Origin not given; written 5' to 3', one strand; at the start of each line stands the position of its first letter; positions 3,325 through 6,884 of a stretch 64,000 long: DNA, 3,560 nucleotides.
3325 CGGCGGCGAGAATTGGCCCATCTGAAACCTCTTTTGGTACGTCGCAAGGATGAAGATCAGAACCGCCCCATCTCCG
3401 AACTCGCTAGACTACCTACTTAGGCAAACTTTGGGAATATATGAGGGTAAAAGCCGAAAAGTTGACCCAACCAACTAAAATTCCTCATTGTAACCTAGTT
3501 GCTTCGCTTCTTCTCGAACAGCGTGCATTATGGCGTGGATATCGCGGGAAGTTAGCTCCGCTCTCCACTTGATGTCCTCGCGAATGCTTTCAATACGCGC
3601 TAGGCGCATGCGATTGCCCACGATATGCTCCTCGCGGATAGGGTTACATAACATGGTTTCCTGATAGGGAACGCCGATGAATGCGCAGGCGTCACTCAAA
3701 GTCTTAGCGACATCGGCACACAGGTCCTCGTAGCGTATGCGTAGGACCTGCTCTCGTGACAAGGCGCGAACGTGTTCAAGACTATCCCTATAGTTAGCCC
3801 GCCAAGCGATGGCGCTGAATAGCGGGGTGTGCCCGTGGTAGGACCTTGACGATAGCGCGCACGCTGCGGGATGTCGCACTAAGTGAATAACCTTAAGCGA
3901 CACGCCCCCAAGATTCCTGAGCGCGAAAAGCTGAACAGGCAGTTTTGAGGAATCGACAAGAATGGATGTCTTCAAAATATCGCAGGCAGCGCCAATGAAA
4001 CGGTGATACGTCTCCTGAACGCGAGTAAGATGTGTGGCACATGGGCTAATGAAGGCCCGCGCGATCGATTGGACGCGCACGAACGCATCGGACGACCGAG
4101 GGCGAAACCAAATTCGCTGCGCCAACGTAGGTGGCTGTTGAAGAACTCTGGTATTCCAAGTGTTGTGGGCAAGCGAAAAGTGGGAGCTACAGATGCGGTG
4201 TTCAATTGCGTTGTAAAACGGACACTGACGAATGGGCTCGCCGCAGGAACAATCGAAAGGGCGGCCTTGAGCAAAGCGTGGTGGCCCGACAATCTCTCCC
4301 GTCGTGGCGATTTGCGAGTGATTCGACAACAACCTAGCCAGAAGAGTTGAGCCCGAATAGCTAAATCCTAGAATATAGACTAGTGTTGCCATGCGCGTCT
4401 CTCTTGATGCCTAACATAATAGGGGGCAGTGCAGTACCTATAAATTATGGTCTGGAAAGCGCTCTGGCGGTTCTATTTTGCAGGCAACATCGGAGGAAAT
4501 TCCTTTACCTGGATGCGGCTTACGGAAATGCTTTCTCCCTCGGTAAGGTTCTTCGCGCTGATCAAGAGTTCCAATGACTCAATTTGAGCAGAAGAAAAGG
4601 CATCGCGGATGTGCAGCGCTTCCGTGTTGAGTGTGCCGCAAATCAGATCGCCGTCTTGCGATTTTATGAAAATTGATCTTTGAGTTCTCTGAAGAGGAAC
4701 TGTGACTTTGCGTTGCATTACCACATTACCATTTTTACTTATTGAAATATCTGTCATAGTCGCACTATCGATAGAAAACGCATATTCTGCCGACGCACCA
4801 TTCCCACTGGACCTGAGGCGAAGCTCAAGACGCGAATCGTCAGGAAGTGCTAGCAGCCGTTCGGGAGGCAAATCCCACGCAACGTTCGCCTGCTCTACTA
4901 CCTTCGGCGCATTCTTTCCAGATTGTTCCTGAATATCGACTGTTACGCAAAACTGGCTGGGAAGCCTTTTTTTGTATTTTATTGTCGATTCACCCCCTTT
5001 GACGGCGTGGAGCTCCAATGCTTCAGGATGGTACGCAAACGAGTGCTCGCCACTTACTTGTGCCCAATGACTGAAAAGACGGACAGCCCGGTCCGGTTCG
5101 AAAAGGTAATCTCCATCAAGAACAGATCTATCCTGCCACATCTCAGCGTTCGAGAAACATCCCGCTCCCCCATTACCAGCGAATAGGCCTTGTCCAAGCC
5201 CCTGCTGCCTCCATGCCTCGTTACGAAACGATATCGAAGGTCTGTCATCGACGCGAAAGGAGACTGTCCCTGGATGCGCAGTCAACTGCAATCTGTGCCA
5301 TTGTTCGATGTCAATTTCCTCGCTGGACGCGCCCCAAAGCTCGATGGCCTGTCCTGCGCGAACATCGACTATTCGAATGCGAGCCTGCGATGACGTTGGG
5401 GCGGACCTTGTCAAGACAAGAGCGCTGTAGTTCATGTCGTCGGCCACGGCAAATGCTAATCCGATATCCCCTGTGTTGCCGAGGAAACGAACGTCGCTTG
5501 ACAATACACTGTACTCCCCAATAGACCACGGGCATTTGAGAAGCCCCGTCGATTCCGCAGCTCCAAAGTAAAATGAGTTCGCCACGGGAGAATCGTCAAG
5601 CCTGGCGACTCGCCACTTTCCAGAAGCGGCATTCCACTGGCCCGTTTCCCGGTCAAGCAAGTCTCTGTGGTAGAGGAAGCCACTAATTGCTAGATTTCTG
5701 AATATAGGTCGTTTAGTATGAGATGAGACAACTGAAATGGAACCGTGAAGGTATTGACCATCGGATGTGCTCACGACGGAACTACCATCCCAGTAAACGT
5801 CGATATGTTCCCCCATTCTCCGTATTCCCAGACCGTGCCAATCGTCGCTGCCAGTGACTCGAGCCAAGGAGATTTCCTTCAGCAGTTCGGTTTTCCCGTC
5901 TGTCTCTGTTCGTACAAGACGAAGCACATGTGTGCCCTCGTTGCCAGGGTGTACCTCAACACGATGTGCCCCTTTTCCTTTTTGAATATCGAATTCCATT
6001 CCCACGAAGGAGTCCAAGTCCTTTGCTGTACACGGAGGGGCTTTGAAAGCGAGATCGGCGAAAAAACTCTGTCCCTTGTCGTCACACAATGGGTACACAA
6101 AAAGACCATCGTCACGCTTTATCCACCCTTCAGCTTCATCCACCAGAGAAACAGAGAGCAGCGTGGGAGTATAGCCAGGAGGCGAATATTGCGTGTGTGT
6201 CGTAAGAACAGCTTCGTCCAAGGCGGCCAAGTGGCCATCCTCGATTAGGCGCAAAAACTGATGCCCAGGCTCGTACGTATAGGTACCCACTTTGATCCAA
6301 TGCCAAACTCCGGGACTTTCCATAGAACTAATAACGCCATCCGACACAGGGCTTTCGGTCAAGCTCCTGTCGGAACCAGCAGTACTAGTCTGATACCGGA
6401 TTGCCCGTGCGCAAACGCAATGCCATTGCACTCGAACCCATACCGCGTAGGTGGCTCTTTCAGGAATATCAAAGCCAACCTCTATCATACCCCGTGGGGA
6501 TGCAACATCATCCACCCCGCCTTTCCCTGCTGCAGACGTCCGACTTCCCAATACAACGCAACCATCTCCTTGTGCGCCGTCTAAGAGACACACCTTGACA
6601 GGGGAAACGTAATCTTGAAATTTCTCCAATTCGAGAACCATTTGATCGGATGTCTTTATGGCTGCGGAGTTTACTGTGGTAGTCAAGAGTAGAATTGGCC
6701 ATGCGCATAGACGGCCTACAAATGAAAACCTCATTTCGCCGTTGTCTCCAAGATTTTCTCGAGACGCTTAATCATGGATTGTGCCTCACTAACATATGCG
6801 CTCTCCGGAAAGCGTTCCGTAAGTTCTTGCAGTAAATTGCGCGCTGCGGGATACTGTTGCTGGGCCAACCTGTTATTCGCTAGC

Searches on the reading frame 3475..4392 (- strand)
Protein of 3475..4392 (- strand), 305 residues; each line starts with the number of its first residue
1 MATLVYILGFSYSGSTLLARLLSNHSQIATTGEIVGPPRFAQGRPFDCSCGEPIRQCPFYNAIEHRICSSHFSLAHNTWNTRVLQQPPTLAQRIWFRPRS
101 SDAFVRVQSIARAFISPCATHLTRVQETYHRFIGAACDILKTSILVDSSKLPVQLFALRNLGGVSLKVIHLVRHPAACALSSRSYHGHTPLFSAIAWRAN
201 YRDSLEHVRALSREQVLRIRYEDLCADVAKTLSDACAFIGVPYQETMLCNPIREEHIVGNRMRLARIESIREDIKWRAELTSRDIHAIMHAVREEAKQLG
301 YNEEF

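Call 6: search_protein_families(library=pfam, proteins=[window:3475-4392:-], max_evalue=0.01)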
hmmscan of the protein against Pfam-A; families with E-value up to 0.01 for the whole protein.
window:3475-4392:- (305 aa): 2 families
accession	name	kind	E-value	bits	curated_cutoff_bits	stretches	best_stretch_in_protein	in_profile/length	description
PF13469.12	Sulfotransfer_3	-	4.5e-20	73.3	27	1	5-245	2-216/216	Sulfotransferase family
PF00685.33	Sulfotransfer_1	-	3.5e-06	27.1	22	1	160-246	85-186/255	Sulfotransferase domain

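Call 26: search_protein_families(library=padloc, alignment_id=A3, max_evalue=0.001)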
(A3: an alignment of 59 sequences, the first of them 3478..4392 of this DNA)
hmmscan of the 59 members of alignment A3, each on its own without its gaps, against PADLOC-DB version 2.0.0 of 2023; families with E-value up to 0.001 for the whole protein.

A. member 1, window:3478-4392:- (305 aa): 0 families

B. families by the number of members that match (of 59 scanned): 2 families
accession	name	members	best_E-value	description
PDLC04140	mad8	1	0.00022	mads_8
PDLC04135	mad3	1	0.00095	mads_3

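Call 77: search_protein_families(library=padloc, proteins=[L016:1422-2846:+, L016:2926-3234:+, L016:3366-4517:+, L016:4513-6381:+], max_evalue=0.01)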
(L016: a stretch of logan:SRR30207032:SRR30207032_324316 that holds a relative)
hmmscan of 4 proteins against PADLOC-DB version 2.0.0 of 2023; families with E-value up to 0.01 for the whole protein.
L016:1422-2846:+ (475 aa): 7 families
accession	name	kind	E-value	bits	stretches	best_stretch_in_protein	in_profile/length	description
PDLC01053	Csx1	-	3.2e-18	64.7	1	158-465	50-208/212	TM+CARF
PDLC01947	CARF8--CARF_TM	-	1.3e-15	55.7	1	298-453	115-234/248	-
PDLC01168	CARF_2M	-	9.4e-13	46.4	2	413-454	147-185/200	"CARF, 2 TMs"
PDLC01940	CARF8--CARF_CSX16_TM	-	3.5e-11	40.8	2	414-458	336-379/390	-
PDLC01970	CARF_TM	-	7.9e-06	24.3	1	415-457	128-163/179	-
PDLC01798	CARF1--CARF_HEPN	-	0.001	16.2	1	412-455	76-115/396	-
PDLC01360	Csx1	-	0.0065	13.6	0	414-451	62-98/365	CAS-III; associated_signaling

L016:2926-3234:+ (103 aa): 0 families

L016:3366-4517:+ (384 aa): 8 families
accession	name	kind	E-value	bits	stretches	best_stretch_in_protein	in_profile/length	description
PDLC01445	Cmr1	-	1.8e-25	88.4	1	9-325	10-256/276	"CAS-III-B,CAS-III-C; effector_G7"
PDLC00976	Cmr1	-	1.4e-20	72.1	1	9-179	14-188/387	Cmr1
PDLC01270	Cmr1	-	1.5e-13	49.4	1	10-168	7-137/139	"CAS-III-B,CAS-III-C; effector_G7"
PDLC01016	Csm3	-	5.7e-11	41.1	1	10-166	4-188/189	Csm3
PDLC00977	Cmr1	-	3.6e-06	24.7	1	8-53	9-55/348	Cmr1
PDLC01564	Cmr1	-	1.2e-05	23.4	1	6-56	7-56/294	"CAS-III-B,CAS-III-C; effector_G7"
PDLC01319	typeIV_Cas7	-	0.0047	14.5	0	50-179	178-276/291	CAS-IV-A; effector_G7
PDLC01572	typeIV_Cas7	-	0.0099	13.2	0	118-171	197-250/280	CAS-IV-A; effector_G7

L016:4513-6381:+ (623 aa): 19 families
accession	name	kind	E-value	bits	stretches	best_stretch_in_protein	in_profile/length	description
PDLC01292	Cas10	-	3.4e-73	245.4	1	7-483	3-387/387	CAS-III; effector_LS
PDLC01422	Cas10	-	1.1e-64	217.3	1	7-513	5-426/519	CAS-III; effector_LS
PDLC02054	Cas10b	-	1.9e-46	157.1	2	356-514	277-439/537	-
PDLC00917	Cas10b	-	1.5e-45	154.1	2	209-473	268-509/510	"CRISPR-associated protein Cas10/Cmr2, subtype III-B"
PDLC01444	Cas10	-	1.2e-33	114.8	2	330-493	380-512/605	CAS-III; effector_LS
PDLC02052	Cas10b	-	9.8e-26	88.3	2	7-54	154-202/875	-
PDLC02051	Cas10b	-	1.6e-25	88.3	2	8-231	6-216/479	-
PDLC00920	Cas10b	-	4.5e-21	73.5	1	7-111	4-116/116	Cas10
PDLC01651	Cas10b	-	3.4e-19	67.3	1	7-109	2-113/113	CAS-III-B; effector_LS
PDLC02055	Cas10b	-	1.2e-12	45.4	2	357-493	219-360/487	-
PDLC02053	Cas10b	-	6.8e-12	42.4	1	8-140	66-200/717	-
PDLC01529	Cas10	-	1.2e-09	36.1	1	403-474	255-323/370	CAS-III; effector_LS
PDLC00919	Cas10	-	2.6e-09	34.7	1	403-471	290-363/414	Cas10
PDLC02056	Cas10b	-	1.2e-07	28.8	1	357-477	273-411/600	-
PDLC01293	Cas10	-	1.7e-06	25.2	1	387-471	494-574/577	CAS-III; effector_LS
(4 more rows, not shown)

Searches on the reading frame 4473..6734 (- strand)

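Call 6: search_protein_families(library=pfam, proteins=[window:4473-6734:-], max_evalue=0.01)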
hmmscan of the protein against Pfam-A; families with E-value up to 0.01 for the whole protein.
window:4473-6734:- (753 aa): 1 family
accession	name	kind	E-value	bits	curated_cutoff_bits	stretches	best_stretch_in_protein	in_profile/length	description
PF02210.31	Laminin_G_2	-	0.00015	22.6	22.9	0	471-520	47-97/126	Laminin G domain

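Call 77: search_protein_families(library=padloc, proteins=[L016:1422-2846:+, L016:2926-3234:+, L016:3366-4517:+, L016:4513-6381:+], max_evalue=0.01)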
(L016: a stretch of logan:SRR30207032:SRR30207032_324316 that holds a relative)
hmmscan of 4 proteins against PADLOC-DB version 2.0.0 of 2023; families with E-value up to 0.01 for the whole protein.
L016:1422-2846:+ (475 aa): 7 families
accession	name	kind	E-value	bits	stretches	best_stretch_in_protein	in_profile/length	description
PDLC01053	Csx1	-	3.2e-18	64.7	1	158-465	50-208/212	TM+CARF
PDLC01947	CARF8--CARF_TM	-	1.3e-15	55.7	1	298-453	115-234/248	-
PDLC01168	CARF_2M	-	9.4e-13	46.4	2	413-454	147-185/200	"CARF, 2 TMs"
PDLC01940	CARF8--CARF_CSX16_TM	-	3.5e-11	40.8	2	414-458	336-379/390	-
PDLC01970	CARF_TM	-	7.9e-06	24.3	1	415-457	128-163/179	-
PDLC01798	CARF1--CARF_HEPN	-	0.001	16.2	1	412-455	76-115/396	-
PDLC01360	Csx1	-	0.0065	13.6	0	414-451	62-98/365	CAS-III; associated_signaling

L016:2926-3234:+ (103 aa): 0 families

L016:3366-4517:+ (384 aa): 8 families
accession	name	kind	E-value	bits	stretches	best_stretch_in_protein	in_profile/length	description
PDLC01445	Cmr1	-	1.8e-25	88.4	1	9-325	10-256/276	"CAS-III-B,CAS-III-C; effector_G7"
PDLC00976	Cmr1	-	1.4e-20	72.1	1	9-179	14-188/387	Cmr1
PDLC01270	Cmr1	-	1.5e-13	49.4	1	10-168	7-137/139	"CAS-III-B,CAS-III-C; effector_G7"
PDLC01016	Csm3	-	5.7e-11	41.1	1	10-166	4-188/189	Csm3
PDLC00977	Cmr1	-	3.6e-06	24.7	1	8-53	9-55/348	Cmr1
PDLC01564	Cmr1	-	1.2e-05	23.4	1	6-56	7-56/294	"CAS-III-B,CAS-III-C; effector_G7"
PDLC01319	typeIV_Cas7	-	0.0047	14.5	0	50-179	178-276/291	CAS-IV-A; effector_G7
PDLC01572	typeIV_Cas7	-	0.0099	13.2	0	118-171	197-250/280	CAS-IV-A; effector_G7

L016:4513-6381:+ (623 aa): 19 families
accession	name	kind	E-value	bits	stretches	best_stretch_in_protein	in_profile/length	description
PDLC01292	Cas10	-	3.4e-73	245.4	1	7-483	3-387/387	CAS-III; effector_LS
PDLC01422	Cas10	-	1.1e-64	217.3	1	7-513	5-426/519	CAS-III; effector_LS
PDLC02054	Cas10b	-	1.9e-46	157.1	2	356-514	277-439/537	-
PDLC00917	Cas10b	-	1.5e-45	154.1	2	209-473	268-509/510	"CRISPR-associated protein Cas10/Cmr2, subtype III-B"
PDLC01444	Cas10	-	1.2e-33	114.8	2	330-493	380-512/605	CAS-III; effector_LS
PDLC02052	Cas10b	-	9.8e-26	88.3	2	7-54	154-202/875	-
PDLC02051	Cas10b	-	1.6e-25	88.3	2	8-231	6-216/479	-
PDLC00920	Cas10b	-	4.5e-21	73.5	1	7-111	4-116/116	Cas10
PDLC01651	Cas10b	-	3.4e-19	67.3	1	7-109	2-113/113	CAS-III-B; effector_LS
PDLC02055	Cas10b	-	1.2e-12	45.4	2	357-493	219-360/487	-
PDLC02053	Cas10b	-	6.8e-12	42.4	1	8-140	66-200/717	-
PDLC01529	Cas10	-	1.2e-09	36.1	1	403-474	255-323/370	CAS-III; effector_LS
PDLC00919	Cas10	-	2.6e-09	34.7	1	403-471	290-363/414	Cas10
PDLC02056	Cas10b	-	1.2e-07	28.8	1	357-477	273-411/600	-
PDLC01293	Cas10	-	1.7e-06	25.2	1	387-471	494-574/577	CAS-III; effector_LS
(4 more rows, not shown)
